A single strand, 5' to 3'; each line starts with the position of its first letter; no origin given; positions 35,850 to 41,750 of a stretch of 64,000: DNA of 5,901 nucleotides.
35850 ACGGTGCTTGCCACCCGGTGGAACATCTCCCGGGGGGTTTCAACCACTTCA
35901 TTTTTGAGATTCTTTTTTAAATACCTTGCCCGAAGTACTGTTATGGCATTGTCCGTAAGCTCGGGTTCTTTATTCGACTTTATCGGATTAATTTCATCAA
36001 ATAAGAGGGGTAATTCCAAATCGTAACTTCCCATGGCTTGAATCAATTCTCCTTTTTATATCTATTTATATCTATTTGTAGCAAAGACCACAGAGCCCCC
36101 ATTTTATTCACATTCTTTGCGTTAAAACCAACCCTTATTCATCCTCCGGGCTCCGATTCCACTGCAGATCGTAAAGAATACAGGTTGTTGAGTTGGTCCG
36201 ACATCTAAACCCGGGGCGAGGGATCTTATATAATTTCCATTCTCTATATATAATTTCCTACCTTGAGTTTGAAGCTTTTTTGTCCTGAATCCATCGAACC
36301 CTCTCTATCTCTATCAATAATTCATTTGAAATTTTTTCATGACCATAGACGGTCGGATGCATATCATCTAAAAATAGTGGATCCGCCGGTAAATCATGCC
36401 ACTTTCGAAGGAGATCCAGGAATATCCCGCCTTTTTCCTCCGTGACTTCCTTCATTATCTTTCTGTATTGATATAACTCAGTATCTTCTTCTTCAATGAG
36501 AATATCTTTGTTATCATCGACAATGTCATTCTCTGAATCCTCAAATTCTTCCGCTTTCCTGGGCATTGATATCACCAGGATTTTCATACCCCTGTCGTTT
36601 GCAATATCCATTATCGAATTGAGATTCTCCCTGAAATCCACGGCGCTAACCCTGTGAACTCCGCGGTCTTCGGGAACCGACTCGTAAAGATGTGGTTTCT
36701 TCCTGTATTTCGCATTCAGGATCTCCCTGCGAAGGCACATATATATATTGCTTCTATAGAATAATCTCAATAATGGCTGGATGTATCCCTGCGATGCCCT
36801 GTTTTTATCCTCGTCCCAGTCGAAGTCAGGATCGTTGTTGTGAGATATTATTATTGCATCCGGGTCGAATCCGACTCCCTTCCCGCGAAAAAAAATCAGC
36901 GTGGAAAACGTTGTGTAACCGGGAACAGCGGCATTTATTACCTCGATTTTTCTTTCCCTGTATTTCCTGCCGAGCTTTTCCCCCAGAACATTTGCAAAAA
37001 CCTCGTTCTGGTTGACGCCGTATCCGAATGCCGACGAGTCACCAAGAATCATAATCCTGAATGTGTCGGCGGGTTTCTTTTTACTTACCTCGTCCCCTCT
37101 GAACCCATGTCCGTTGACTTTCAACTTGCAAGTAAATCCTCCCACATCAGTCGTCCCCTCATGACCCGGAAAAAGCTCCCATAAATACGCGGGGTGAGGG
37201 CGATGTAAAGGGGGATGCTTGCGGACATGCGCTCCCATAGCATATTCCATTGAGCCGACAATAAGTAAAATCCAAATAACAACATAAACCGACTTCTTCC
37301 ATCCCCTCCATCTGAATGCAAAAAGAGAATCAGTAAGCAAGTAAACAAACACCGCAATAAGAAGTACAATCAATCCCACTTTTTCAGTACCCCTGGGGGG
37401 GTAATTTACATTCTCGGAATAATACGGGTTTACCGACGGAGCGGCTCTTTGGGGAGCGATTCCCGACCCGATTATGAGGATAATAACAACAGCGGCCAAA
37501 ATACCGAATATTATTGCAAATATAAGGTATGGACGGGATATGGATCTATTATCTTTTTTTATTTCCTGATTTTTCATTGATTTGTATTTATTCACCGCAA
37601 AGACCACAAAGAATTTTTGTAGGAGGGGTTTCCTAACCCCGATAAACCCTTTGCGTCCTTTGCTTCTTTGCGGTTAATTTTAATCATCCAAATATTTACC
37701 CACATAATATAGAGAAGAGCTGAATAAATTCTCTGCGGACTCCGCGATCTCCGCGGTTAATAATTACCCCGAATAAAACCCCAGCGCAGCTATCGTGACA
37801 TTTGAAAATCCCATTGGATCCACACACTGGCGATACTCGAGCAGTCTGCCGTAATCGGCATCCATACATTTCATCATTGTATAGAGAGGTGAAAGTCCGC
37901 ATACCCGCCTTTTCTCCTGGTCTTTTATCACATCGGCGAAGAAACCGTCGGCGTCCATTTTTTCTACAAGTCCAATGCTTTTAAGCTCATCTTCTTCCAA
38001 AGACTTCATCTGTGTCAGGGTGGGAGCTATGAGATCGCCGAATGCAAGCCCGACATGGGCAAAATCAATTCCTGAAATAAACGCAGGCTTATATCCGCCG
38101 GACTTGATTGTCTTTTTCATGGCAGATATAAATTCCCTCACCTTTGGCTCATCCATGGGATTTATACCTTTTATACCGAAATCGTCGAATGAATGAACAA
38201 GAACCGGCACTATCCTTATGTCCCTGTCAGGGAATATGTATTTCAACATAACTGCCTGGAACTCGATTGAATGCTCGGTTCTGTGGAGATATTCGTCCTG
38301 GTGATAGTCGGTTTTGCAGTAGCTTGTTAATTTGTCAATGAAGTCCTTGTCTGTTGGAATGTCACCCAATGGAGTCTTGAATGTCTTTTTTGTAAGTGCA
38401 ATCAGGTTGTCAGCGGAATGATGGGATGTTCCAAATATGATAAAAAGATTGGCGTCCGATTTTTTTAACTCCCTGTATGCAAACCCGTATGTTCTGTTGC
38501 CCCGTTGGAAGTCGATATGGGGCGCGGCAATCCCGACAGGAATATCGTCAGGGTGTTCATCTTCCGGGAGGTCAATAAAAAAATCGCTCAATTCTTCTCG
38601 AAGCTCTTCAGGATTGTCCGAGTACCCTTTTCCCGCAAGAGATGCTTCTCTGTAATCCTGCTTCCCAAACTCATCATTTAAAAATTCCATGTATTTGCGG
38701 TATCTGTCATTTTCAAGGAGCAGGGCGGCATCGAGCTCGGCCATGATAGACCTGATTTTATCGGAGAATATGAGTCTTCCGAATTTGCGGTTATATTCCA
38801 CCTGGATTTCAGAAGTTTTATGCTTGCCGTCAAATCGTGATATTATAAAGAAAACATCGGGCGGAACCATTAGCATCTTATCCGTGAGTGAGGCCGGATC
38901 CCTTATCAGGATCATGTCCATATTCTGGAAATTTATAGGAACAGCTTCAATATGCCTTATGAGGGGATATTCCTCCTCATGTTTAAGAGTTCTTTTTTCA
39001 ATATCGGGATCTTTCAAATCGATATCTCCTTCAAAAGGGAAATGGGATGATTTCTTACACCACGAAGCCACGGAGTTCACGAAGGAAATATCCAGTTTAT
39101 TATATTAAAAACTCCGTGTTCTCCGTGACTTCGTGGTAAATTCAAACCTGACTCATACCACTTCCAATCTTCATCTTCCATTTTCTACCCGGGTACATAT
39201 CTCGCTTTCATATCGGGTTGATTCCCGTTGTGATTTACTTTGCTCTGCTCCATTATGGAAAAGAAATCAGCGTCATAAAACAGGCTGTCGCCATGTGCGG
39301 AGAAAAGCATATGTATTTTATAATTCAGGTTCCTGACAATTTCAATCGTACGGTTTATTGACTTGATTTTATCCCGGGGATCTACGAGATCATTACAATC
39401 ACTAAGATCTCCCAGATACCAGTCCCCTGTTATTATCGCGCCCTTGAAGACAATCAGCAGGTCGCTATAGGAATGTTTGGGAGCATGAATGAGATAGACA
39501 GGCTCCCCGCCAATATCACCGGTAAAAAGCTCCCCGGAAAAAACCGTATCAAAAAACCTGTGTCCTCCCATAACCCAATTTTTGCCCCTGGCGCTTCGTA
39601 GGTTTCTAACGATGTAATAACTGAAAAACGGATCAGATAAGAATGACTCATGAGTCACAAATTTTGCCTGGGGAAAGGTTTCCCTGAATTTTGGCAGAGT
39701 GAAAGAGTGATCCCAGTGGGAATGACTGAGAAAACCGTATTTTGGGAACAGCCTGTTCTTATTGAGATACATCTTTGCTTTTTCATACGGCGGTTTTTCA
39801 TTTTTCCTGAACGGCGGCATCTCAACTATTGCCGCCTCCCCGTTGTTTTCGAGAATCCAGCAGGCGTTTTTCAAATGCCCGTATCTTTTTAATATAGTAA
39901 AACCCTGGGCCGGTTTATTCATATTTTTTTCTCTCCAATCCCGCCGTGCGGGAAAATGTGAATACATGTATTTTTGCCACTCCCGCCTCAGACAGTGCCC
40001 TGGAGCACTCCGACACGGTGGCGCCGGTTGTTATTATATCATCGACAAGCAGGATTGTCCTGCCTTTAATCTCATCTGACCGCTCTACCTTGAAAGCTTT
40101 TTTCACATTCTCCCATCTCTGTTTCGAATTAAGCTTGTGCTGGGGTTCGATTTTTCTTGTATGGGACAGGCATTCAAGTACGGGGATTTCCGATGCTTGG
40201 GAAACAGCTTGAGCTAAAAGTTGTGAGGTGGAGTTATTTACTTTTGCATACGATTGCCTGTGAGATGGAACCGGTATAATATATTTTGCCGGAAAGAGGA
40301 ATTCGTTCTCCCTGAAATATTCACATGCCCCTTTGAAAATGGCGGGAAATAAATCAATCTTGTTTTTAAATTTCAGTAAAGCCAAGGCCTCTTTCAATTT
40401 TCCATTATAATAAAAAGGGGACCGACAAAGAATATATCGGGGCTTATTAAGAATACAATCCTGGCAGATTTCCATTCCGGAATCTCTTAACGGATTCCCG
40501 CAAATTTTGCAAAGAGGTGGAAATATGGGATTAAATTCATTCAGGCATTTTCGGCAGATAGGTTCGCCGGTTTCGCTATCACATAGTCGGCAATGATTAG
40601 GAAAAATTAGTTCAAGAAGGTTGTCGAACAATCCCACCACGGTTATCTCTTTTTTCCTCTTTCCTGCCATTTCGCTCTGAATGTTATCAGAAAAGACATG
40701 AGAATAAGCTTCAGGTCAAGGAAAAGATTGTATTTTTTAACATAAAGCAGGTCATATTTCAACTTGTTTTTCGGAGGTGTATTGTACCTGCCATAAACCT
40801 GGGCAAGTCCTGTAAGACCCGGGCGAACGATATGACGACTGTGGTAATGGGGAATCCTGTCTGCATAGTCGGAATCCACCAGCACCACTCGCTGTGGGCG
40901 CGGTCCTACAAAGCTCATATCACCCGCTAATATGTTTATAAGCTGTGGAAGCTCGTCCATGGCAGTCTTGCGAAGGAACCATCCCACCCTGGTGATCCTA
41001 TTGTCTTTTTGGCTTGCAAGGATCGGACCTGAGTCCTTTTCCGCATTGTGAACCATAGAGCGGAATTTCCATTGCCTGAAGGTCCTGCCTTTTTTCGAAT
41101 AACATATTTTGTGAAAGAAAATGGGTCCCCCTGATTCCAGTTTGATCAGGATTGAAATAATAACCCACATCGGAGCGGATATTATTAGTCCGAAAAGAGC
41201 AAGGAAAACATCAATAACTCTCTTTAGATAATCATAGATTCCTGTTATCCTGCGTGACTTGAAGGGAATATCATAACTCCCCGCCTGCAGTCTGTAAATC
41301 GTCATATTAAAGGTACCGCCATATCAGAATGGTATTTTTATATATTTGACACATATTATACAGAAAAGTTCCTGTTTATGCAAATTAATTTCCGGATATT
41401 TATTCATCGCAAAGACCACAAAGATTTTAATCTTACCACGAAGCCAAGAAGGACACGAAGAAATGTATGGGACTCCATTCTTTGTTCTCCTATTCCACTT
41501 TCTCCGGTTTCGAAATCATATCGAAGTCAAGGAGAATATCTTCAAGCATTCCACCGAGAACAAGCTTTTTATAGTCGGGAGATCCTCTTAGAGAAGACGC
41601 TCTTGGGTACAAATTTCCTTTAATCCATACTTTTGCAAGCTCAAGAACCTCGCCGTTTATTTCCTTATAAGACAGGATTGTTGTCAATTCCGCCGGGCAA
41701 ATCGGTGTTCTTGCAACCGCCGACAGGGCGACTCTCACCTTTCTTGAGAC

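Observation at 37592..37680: Family of composite hairpin elements with arms built from three tandem heptamer units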

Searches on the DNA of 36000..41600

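Call 11: search_rna_families(source=window, start=36000, end=41600, threshold=evalue, max_evalue=5)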
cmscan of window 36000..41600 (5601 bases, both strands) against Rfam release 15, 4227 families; matches with E-value up to 5: 5.
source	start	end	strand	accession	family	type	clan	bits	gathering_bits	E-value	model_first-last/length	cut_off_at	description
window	39051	39146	-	RF04199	MIR6027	Gene; miRNA;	-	21.6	95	0.4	1-159/159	no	MIR6027 microRNA precursor family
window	41320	41380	-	RF01164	SNORD107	Gene; snRNA; snoRNA; CD-box;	-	19.9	50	5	1-74/74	no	Small nucleolar RNA SNORD107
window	36212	36287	+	RF00315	snoJ33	Gene; snRNA; snoRNA; CD-box;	-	19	45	3.3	1-81/81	no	Small nucleolar RNA J33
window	38881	38980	+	RF03203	mir-3070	Gene; miRNA;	-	18.7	75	2.5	1-89/89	no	mir-3070 microRNA precursor family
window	39054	39142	-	RF00706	mir-263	Gene; miRNA;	CL00093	17.3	51.3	2.2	1-86/86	no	mir-263 microRNA precursor family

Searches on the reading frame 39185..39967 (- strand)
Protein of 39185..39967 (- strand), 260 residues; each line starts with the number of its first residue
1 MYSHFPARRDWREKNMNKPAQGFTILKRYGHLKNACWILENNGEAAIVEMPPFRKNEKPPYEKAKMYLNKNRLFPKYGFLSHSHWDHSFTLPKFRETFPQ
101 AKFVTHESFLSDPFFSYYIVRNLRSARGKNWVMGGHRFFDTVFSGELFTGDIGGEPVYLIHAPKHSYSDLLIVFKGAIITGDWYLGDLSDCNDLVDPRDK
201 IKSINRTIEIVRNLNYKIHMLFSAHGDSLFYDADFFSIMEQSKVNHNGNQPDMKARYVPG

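Call 14: search_protein_families(library=pfam, proteins=[window:39185-39967:-])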
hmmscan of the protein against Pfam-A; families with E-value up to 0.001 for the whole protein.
window:39185-39967:- (260 aa): 1 family
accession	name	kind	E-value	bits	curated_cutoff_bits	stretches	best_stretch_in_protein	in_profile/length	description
PF00753.33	Lactamase_B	-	5.9e-07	30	22.7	1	74-176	43-141/196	Metallo-beta-lactamase superfamily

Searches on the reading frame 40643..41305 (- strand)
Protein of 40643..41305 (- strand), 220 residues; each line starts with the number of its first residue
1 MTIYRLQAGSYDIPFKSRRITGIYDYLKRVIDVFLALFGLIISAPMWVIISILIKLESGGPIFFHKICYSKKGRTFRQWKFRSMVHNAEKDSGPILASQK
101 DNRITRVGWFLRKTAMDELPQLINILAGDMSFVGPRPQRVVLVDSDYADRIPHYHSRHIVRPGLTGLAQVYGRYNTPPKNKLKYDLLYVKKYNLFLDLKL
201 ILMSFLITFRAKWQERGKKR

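Call 14: search_protein_families(library=pfam, proteins=[window:40643-41305:-])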
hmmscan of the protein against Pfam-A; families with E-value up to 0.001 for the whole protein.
window:40643-41305:- (220 aa): 1 family
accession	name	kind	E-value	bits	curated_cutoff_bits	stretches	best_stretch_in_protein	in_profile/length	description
PF02397.22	Bac_transf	-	1.2e-61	207.8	27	1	28-209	1-178/179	Bacterial sugar transferase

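Call 15: find_encoding_contigs(protein=window:40643-41305:-, flank=10000, max_places=6)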
Protein window:40643-41305:- (220 aa): 3 contigs read that carry it; 3 places shown.
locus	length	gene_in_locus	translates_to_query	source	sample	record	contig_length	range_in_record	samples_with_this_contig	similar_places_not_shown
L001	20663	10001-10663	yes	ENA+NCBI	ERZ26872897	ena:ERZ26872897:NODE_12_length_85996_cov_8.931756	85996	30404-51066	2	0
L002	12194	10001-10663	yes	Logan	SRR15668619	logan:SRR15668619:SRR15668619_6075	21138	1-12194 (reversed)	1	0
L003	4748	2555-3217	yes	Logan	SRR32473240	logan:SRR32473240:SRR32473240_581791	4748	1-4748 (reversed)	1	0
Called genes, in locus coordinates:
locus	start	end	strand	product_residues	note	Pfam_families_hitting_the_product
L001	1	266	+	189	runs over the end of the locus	PF00990:GGDEF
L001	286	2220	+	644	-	PF25058:ARM_TT21 (faint), PF00515:TPR_1 (faint), PF07719:TPR_2 (faint), PF13174:TPR_6 (faint), PF13181:TPR_8 (faint), PF13424:TPR_12 (faint), PF13428:TPR_14 (faint), PF13431:TPR_17 (faint), +12 more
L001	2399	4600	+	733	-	PF25174:Beta-prop_THOC3 (faint), PF02897:Peptidase_S9_N (faint), PF26550:Tricorn_2nd, PF26549:Tricorn_N (weak), PF20434:BD-FAE, PF00326:Peptidase_S9, PF12697:Abhydrolase_6 (weak), PF01738:DLH, +6 more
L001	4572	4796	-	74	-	-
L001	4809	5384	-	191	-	-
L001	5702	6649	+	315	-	PF10503:Esterase_PHB, PF20434:BD-FAE (faint), PF02230:Abhydrolase_2 (weak)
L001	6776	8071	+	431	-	-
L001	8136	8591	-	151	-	-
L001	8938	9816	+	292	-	PF00941:FAD_binding_5, PF03450:CO_deh_flav_C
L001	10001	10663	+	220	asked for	PF02397:Bac_transf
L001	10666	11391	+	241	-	PF18912:DZR_2, PF00156:Pribosyltran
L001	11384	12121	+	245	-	PF00753:Lactamase_B (weak)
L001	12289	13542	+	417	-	PF01875:Memo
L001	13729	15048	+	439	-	PF13472:Lipase_GDSL_2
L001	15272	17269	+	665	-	PF00317:Ribonuc_red_lgN, PF02867:Ribonuc_red_lgC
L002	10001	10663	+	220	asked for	PF02397:Bac_transf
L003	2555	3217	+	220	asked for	PF02397:Bac_transf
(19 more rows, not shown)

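Call 68: list_cluster_members(proteins=[window:40643-41305:-, window:37764-39017:-, window:46706-48907:-])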
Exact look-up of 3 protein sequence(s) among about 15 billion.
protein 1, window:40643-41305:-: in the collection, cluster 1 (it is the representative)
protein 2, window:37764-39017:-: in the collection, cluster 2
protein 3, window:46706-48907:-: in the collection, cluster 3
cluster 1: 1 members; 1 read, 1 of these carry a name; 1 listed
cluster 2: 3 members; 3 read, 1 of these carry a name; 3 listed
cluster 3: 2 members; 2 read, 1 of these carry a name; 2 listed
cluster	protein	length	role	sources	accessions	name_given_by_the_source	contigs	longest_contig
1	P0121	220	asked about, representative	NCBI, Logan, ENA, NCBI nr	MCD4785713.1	MAG: sugar transferase [Candidatus Eremiobacteraeota bacterium] | sugar transferase [Candidatus Eremiobacteraeota bacterium]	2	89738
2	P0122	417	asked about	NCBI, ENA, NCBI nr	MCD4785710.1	MAG: AmmeMemoRadiSam system protein B [Candidatus Eremiobacteraeota bacterium] | AmmeMemoRadiSam system protein B [Candidatus Eremiobacteraeota bacterium]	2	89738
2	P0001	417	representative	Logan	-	-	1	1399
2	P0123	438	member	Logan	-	-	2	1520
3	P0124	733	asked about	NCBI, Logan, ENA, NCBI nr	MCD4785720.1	MAG: prolyl oligopeptidase family serine peptidase [Candidatus Eremiobacteraeota ... | prolyl oligopeptidase family serine peptidase [Candidatus Eremiobacteraeota bacterium]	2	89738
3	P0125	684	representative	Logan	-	-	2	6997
